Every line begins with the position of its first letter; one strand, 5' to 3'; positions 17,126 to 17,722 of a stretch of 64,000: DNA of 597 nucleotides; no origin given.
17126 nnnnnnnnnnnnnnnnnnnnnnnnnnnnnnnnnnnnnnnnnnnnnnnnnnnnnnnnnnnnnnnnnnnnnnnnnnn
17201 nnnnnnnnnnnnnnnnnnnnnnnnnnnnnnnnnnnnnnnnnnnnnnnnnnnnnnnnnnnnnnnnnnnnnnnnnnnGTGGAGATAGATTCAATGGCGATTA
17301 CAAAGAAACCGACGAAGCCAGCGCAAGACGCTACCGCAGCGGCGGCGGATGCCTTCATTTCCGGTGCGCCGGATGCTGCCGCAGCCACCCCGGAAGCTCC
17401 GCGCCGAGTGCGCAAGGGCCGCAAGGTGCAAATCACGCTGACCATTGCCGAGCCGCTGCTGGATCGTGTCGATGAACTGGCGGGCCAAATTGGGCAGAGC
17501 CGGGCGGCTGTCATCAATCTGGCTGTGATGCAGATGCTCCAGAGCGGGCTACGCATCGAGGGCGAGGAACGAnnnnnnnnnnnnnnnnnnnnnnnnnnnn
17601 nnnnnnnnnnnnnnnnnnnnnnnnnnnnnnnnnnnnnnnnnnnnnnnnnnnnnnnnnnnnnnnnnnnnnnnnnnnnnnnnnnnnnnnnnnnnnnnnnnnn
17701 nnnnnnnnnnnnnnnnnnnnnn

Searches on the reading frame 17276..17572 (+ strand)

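Call 111: search_protein_families(library=ncbifam, proteins=[window:17276-17572:+], max_evalue=0.01)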
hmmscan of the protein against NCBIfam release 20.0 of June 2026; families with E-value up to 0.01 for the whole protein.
window:17276-17572:+ (99 aa): 1 family
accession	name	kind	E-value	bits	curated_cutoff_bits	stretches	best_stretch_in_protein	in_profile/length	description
NF047399.1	BrnA_antitoxin_add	equivalog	0.0026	17.9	60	1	45-86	29-68/70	type II toxin-antitoxin system BrnA family antitoxin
